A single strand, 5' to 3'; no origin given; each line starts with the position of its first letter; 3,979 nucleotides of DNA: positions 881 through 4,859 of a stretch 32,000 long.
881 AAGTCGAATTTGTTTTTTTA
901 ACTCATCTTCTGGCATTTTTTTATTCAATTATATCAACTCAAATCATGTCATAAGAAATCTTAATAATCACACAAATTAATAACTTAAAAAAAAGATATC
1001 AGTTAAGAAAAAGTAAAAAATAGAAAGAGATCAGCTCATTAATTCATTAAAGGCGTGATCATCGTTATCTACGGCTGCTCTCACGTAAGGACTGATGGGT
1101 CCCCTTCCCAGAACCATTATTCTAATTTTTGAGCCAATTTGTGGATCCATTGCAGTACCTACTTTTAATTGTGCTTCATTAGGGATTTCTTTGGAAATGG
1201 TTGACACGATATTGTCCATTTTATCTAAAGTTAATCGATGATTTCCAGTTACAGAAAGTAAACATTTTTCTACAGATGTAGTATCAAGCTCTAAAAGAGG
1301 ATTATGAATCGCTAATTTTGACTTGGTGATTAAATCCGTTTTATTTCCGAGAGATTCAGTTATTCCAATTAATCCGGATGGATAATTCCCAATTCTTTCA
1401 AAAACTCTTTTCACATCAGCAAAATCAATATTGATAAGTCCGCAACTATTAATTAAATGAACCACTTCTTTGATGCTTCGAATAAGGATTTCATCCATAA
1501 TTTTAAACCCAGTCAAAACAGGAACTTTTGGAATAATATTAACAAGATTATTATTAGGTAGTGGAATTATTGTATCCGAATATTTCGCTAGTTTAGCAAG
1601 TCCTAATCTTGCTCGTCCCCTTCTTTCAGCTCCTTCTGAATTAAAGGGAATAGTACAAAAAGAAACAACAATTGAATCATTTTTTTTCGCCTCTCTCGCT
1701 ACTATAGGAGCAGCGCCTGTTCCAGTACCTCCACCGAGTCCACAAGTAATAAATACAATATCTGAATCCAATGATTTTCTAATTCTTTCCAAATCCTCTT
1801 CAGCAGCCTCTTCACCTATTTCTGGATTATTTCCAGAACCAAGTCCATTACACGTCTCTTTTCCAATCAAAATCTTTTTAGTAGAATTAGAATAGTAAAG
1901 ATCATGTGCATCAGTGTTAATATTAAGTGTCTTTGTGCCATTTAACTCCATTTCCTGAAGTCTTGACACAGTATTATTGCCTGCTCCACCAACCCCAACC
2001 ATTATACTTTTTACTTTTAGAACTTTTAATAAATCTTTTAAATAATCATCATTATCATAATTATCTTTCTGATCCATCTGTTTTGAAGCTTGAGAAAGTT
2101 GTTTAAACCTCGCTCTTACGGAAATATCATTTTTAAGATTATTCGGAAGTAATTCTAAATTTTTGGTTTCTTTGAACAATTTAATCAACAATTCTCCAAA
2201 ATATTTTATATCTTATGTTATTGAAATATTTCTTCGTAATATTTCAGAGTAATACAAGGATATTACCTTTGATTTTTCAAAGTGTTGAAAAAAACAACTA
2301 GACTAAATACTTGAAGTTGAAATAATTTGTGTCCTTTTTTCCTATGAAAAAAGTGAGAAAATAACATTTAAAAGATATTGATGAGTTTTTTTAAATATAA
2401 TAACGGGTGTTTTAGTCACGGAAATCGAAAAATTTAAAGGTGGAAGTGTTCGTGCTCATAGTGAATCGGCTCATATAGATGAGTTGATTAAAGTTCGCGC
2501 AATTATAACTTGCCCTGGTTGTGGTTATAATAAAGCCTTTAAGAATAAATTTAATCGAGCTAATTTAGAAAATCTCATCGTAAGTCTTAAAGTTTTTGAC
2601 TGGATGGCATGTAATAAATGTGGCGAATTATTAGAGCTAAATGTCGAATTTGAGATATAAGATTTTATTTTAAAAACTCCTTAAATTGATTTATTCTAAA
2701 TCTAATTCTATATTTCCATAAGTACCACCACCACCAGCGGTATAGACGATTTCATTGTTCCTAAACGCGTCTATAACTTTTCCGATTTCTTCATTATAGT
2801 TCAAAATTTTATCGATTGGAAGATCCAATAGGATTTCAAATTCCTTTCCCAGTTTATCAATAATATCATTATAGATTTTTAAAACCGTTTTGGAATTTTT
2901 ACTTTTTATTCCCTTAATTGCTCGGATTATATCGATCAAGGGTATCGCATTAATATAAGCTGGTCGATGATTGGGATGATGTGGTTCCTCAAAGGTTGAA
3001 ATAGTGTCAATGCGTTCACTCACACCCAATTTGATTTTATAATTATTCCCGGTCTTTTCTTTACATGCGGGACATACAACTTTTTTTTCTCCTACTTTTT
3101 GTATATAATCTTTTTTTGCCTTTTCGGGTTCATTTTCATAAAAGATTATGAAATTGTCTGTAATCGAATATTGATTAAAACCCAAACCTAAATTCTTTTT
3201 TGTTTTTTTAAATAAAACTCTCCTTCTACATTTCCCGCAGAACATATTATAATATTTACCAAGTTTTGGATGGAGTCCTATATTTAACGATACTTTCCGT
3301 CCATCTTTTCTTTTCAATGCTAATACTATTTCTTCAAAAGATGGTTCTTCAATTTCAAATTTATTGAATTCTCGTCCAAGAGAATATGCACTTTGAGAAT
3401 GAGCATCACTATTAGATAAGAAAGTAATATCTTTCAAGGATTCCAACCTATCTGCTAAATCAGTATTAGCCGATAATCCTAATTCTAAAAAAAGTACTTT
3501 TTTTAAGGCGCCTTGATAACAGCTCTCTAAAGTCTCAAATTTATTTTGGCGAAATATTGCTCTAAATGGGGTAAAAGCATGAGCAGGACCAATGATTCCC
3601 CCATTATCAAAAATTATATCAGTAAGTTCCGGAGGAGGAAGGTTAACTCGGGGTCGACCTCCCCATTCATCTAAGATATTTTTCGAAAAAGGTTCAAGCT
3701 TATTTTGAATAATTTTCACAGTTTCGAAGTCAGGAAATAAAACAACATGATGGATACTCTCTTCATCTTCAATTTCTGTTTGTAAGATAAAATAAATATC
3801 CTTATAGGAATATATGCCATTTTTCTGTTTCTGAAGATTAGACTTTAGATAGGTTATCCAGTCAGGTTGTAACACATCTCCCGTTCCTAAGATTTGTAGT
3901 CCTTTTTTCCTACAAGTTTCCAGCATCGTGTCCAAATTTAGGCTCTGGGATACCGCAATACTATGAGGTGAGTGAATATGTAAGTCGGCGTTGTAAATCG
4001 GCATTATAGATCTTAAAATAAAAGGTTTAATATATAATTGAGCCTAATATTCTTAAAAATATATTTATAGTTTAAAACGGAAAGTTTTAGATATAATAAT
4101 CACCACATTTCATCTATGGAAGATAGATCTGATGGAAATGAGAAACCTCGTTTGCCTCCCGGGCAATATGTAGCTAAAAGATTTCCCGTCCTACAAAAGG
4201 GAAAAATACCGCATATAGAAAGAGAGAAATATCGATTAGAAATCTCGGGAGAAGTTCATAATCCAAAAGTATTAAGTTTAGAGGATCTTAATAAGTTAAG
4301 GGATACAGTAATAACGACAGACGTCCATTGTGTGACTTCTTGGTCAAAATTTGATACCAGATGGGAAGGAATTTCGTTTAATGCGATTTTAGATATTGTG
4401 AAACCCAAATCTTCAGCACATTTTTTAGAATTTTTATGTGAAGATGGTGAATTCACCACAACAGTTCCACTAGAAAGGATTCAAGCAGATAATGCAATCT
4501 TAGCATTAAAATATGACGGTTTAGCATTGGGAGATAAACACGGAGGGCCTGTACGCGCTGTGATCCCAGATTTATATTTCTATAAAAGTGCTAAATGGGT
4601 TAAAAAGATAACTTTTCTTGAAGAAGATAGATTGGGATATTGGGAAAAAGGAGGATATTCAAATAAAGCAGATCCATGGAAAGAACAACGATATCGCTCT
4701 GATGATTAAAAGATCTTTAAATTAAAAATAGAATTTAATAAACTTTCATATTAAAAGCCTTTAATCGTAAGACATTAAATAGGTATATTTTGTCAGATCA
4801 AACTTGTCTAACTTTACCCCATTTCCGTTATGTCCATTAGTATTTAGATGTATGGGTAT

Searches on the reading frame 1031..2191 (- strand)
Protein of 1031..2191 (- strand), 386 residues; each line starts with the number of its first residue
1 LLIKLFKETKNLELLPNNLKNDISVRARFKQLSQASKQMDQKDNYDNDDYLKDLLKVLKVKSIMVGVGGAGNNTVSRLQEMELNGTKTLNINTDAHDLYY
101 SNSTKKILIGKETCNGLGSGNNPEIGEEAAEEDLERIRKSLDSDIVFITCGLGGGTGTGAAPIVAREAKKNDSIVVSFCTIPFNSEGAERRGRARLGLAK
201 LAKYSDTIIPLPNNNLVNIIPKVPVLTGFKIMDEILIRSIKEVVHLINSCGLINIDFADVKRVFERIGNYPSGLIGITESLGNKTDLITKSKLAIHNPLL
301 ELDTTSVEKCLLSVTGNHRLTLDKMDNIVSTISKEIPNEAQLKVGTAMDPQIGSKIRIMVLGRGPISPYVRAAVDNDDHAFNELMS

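Call 12: search_protein_families(library=pfam, proteins=[window:1031-2191:-], max_evalue=0.001)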
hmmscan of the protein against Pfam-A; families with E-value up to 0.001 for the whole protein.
window:1031-2191:- (386 aa): 2 families
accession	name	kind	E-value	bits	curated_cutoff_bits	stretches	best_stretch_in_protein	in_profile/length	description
PF00091.31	Tubulin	-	1e-40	140.5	33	1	63-220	3-189/190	Tubulin/FtsZ family, GTPase domain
PF12327.13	FtsZ_C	-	2.8e-14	53.6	27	1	289-361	18-90/95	FtsZ family, C-terminal domain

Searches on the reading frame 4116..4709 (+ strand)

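Call 12: search_protein_families(library=pfam, proteins=[window:4116-4709:+], max_evalue=0.001)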
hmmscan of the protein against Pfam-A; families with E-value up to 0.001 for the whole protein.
window:4116-4709:+ (197 aa): 1 family
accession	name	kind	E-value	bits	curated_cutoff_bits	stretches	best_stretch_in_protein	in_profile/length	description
PF00174.25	Oxidored_molyb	-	1e-36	126.5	24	1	29-176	2-169/169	Oxidoreductase molybdopterin binding domain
